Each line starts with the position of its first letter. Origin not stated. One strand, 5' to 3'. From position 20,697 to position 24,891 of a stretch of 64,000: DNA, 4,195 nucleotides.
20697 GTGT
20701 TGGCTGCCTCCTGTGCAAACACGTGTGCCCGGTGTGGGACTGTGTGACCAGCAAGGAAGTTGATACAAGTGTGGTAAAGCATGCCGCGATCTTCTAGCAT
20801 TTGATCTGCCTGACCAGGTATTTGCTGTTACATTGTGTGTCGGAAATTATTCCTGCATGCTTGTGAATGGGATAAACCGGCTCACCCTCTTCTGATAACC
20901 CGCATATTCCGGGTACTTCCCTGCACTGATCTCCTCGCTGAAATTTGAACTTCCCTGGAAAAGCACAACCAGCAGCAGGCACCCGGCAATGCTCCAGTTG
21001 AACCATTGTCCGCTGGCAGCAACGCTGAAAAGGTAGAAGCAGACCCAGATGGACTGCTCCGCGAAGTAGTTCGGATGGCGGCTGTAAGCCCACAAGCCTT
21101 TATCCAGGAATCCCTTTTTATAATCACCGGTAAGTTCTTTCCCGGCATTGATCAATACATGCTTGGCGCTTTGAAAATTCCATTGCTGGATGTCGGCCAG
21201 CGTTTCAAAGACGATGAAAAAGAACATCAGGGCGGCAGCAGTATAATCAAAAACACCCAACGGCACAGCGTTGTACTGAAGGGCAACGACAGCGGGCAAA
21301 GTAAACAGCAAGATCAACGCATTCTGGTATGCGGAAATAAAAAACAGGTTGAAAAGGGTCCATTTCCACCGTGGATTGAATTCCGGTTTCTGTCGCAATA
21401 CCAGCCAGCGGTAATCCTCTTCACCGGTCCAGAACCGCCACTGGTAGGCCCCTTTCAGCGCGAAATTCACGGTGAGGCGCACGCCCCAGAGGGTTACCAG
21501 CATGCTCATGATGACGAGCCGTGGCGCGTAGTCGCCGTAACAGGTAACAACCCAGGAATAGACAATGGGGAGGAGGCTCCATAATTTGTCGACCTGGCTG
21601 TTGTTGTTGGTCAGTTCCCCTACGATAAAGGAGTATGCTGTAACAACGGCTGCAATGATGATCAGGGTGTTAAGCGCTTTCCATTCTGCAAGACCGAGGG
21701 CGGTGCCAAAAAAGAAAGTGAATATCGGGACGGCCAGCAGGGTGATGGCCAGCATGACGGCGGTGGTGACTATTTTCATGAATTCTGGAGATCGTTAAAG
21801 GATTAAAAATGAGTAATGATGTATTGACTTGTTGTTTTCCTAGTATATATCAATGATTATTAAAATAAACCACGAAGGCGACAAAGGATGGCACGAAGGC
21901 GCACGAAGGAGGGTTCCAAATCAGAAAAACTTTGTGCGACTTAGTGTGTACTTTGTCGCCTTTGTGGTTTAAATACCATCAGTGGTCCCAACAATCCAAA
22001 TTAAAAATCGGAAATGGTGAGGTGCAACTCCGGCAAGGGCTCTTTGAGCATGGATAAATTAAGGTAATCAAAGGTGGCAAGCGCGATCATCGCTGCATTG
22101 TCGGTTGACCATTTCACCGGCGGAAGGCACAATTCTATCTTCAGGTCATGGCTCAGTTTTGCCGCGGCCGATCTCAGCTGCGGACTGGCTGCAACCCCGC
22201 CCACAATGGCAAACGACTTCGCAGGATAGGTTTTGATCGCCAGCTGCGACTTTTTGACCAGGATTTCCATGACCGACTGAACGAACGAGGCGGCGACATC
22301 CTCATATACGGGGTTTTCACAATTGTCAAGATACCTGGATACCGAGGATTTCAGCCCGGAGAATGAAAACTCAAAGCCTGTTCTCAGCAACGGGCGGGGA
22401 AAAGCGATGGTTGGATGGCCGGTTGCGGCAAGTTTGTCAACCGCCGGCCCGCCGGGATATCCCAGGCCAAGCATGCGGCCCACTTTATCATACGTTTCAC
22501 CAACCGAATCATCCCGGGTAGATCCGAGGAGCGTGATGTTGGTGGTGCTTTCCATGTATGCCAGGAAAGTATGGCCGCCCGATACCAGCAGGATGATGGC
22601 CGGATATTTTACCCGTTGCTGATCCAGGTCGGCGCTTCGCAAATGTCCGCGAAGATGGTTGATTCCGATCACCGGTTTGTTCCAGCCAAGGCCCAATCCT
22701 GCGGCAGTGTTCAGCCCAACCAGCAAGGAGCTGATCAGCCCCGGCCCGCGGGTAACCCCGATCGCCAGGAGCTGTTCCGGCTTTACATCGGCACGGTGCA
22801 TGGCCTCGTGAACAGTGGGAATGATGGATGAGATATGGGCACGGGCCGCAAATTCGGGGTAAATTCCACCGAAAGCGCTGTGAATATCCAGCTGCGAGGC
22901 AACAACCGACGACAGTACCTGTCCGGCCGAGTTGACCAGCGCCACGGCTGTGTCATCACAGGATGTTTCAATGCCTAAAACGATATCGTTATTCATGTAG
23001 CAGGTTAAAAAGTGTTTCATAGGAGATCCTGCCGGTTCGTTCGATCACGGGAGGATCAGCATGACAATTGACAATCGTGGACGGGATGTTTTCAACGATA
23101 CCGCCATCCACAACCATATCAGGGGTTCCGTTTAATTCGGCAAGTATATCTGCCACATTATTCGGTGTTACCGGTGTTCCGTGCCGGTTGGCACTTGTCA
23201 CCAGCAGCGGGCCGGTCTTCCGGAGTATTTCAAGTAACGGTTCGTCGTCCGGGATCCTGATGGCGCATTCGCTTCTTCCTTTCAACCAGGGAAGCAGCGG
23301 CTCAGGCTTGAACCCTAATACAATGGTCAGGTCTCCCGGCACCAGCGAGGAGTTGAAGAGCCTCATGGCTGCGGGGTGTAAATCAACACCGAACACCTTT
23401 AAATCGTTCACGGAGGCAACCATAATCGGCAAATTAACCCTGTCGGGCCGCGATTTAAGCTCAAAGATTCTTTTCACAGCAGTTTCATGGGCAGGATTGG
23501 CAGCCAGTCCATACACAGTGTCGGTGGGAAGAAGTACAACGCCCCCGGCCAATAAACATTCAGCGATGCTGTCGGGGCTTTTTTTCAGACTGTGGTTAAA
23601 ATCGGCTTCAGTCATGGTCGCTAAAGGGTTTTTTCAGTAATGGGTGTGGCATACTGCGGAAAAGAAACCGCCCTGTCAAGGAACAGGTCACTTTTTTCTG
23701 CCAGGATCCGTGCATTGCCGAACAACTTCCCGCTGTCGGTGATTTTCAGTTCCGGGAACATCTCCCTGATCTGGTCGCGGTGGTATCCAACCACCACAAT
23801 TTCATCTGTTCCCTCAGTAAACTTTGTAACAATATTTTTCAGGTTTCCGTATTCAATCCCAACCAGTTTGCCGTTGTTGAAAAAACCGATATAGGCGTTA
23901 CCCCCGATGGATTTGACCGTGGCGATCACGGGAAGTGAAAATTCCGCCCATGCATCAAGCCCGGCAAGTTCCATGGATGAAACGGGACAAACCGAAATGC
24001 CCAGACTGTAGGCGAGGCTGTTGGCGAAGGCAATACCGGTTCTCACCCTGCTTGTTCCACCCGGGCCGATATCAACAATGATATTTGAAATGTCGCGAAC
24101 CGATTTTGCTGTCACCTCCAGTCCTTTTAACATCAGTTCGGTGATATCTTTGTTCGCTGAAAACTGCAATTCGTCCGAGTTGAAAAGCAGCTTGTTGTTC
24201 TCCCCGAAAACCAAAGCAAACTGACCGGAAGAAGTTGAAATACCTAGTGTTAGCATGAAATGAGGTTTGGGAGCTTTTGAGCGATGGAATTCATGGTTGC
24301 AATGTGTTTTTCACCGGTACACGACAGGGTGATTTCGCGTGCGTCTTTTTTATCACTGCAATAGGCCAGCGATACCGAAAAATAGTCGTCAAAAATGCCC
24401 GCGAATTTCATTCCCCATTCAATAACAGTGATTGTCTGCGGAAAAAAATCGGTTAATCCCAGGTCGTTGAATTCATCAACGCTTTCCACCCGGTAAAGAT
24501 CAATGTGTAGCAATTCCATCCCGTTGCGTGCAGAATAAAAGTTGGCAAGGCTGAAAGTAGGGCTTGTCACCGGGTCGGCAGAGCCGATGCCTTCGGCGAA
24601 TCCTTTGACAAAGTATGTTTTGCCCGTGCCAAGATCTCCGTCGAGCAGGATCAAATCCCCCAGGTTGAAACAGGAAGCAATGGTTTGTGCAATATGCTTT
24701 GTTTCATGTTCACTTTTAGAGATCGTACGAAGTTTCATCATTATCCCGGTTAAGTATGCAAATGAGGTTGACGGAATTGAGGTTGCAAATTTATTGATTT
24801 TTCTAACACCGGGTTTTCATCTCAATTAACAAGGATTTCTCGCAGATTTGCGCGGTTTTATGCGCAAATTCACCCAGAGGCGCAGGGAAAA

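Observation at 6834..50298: A structural superfamily of intergenic hairpins whose stems co-vary: (A)ACCRC-[CNNAG units]...[CTNNG units]-GYGGT(T)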

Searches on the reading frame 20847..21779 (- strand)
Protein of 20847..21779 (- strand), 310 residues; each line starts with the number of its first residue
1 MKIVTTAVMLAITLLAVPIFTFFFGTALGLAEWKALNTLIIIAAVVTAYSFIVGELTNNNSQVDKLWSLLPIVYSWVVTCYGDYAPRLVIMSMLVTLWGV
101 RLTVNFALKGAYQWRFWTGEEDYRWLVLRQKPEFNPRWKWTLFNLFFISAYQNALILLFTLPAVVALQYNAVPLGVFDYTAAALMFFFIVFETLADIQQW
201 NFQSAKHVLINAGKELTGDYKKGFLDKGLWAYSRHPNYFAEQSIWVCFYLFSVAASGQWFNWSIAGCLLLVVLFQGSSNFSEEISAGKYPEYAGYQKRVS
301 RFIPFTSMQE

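Call 20: search_protein_families(library=pfam, proteins=[window:20847-21779:-])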
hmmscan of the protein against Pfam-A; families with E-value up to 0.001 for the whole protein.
window:20847-21779:- (310 aa): 1 family
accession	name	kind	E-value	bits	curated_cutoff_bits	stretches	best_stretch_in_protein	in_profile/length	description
PF06966.17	DUF1295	-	2.6e-43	148.6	20.4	1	51-299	2-235/235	Protein of unknown function (DUF1295)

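Call 60: find_related_loci(query=window:20847-21779:-, collection=metagenome_contigs, flank=10000)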
Query window:20847-21779:- (310 aa) in metagenome_contigs; peptide patterns used: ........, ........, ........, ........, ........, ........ (x = any residue, [..] = any of these).
600 stretches matched a pattern (row limit reached: there are more); 451 encode a relative of the query (tblastn E <= 1e-3); the best 80 are kept; 80 distinct loci.
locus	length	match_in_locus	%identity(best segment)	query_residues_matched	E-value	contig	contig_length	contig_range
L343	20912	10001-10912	83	1-304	9e-176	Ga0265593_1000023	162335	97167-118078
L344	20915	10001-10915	82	1-305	1e-172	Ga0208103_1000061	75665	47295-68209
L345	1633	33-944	81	1-304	0e+0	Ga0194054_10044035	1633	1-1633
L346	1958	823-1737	80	1-305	0e+0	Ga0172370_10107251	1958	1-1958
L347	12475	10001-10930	81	1-310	7e-170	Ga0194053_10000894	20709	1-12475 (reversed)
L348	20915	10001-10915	79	1-305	3e-169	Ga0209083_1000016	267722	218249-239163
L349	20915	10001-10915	80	1-305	3e-169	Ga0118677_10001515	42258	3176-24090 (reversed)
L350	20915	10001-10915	79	1-305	1e-168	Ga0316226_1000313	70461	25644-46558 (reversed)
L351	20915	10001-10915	80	1-305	2e-168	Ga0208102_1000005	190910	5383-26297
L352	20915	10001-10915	80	1-305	2e-168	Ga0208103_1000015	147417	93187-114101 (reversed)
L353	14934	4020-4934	80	1-305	8e-168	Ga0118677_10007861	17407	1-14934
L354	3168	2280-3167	80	1-296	2e-175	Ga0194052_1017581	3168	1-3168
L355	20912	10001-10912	79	1-304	2e-166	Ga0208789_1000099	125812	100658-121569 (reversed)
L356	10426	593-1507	83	1-305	3e-166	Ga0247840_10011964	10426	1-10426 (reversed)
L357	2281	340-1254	78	1-305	2e-178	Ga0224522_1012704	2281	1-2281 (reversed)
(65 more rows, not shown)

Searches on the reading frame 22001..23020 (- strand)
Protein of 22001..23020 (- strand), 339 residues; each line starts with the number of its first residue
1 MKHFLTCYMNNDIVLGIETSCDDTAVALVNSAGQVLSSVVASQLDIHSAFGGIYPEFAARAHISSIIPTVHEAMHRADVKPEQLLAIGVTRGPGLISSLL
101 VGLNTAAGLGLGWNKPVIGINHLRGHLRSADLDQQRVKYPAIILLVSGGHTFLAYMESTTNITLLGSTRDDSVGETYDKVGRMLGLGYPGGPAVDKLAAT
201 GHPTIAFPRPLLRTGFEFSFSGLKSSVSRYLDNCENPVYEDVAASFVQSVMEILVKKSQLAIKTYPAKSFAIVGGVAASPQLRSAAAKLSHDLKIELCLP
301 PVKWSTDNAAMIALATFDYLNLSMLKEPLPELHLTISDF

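Call 20: search_protein_families(library=pfam, proteins=[window:22001-23020:-])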
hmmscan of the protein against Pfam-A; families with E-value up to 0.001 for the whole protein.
window:22001-23020:- (339 aa): 1 family
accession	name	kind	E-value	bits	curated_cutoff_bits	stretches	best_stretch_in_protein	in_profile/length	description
PF00814.31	TsaD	-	5e-84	282.6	24.8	1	34-313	1-263/264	tRNA N6-adenosine threonylcarbamoyltransferase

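Call 22: find_related_loci(query=window:22001-23020:-, collection=genome_contigs, flank=10000)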
Query window:22001-23020:- (339 aa) in genome_contigs; peptide patterns used: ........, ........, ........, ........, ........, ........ (x = any residue, [..] = any of these).
141 stretches matched a pattern; 101 encode a relative of the query (tblastn E <= 1e-3); the best 80 are kept; 80 distinct loci.
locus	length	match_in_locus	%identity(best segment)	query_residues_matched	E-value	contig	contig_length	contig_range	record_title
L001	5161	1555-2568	81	2-339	0e+0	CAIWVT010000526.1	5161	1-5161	uncultured bacterium isolate KR_bin-2776 genome assembly, contig: bin-2776:526/679, whole genome shotgun sequence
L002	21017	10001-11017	77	1-339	0e+0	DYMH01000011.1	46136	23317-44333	MAG TPA_asm: Draconibacterium orientale isolate SulCav_FS06-10_36_24 SulCav_FS06_10_244_length_46136_cov_16_846661, whol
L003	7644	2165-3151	74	11-339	2e-171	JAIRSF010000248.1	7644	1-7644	MAG: Tannerella sp. isolate Ct408_bin163 k119_1451284, whole genome shotgun sequence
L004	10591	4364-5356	74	9-339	8e-171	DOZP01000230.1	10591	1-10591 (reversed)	MAG TPA_asm: Porphyromonadaceae bacterium isolate UBA8128 contig_42157, whole genome shotgun sequence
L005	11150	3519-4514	73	8-339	1e-166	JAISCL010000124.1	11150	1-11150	MAG: Tannerella sp. isolate Gx481_bin75 k119_1835486, whole genome shotgun sequence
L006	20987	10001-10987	75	11-339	1e-166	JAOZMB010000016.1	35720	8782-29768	MAG: Bacteroidales bacterium isolate GMC2.metabat2.30 GMC2_110_length_35720_cov_13.266676, whole genome shotgun sequence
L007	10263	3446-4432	74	11-339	1e-166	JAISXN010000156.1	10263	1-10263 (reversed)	MAG: Candidatus Symbiothrix sp. isolate Nc350_bin18 k119_2335737, whole genome shotgun sequence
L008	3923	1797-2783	71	11-339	2e-172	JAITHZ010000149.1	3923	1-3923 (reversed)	MAG: Bacteroidales bacterium isolate Pc512_bin96 k119_2321197, whole genome shotgun sequence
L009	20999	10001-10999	71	6-339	1e-164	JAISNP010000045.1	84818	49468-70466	MAG: Tannerella sp. isolate Im510_bin93 k119_748333, whole genome shotgun sequence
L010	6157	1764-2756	72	9-339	2e-165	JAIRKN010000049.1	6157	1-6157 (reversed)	MAG: Tannerella sp. isolate Cc175_bin118 k119_2089580, whole genome shotgun sequence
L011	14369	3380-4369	74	11-339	7e-164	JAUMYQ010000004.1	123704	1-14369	MAG: Porphyromonadaceae bacterium isolate S17M_Sa_38 NODE_58_length_123704_cov_72.464274, whole genome shotgun sequence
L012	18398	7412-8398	72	11-339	1e-163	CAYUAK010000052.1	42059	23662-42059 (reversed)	MAG TPA_asm: uncultured Tannerella sp. isolate SRP098377_co2_229 genome assembly, contig: k141_3128643, whole genome sho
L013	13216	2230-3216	72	11-339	9e-163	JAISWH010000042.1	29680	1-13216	MAG: Dysgonamonadaceae bacterium isolate Nc350_bin116 k119_3725702, whole genome shotgun sequence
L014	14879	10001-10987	71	11-339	3e-162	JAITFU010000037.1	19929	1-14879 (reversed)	MAG: Prevotellaceae bacterium isolate Pal332_bin18 k119_439294, whole genome shotgun sequence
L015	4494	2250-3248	71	6-339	2e-166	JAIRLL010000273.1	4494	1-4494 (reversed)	MAG: Tannerella sp. isolate Cc175_bin44 k119_614993, whole genome shotgun sequence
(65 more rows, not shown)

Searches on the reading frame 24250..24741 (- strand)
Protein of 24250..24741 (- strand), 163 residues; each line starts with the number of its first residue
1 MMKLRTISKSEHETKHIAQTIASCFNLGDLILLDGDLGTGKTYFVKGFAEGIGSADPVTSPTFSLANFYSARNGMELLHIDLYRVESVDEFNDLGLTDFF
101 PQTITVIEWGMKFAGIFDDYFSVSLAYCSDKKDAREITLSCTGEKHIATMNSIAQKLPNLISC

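Call 21: search_protein_families(library=pfam, proteins=[window:24250-24741:-])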
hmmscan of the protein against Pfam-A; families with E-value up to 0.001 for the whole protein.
window:24250-24741:- (163 aa): 1 family
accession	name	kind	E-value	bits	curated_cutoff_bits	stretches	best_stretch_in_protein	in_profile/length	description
PF02367.23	TsaE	-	5.3e-34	117.4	26.6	1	9-127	2-120/128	Threonylcarbamoyl adenosine biosynthesis protein TsaE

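Call 39: find_encoding_contigs(protein=window:24250-24741:-, flank=6000, max_places=10)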
Protein window:24250-24741:- (163 aa): 9 contigs read that carry it; 3 places shown.
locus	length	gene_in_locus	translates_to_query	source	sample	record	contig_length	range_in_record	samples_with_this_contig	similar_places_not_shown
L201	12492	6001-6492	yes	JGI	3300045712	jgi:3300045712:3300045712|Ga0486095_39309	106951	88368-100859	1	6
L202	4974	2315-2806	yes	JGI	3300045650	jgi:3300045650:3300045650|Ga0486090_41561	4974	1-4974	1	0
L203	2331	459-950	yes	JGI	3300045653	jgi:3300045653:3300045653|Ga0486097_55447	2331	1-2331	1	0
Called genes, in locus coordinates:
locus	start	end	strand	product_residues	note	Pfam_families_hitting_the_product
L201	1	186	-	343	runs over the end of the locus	PF00248:Aldo_ket_red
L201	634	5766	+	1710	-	PF13620:CarboxypepD_reg (weak), PF00041:fn3 (faint), PF13620:CarboxypepD_reg, PF13715:CarbopepD_reg_2 (weak), PF18962:Por_Secre_tail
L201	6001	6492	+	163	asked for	PF02367:TsaE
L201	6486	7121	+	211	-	PF00814:TsaD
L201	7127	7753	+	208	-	PF01300:Sua5_yciO_yrdC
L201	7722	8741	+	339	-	PF00814:TsaD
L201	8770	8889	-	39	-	-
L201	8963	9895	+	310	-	PF06966:DUF1295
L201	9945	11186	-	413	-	PF01180:DHO_dh, PF00037:Fer4 (faint), PF12797:Fer4_2 (faint), PF12837:Fer4_6 (faint), PF12838:Fer4_7, PF13237:Fer4_10 (weak), PF14697:Fer4_21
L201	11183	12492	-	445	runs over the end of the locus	PF14691:Fer4_20, PF01262:AlaDh_PNT_C (faint), PF01946:Thi4 (faint), PF13241:NAD_binding_7 (faint), PF00070:Pyr_redox (faint), PF01266:DAO (faint), PF07992:Pyr_redox_2, PF13450:NAD_binding_8 (weak), +2 more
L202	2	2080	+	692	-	PF00041:fn3 (faint), PF13620:CarboxypepD_reg, PF13715:CarbopepD_reg_2 (weak), PF18962:Por_Secre_tail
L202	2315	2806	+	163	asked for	PF02367:TsaE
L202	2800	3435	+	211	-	PF00814:TsaD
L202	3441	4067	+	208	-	PF01300:Sua5_yciO_yrdC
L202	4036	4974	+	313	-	?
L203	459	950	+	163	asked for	PF02367:TsaE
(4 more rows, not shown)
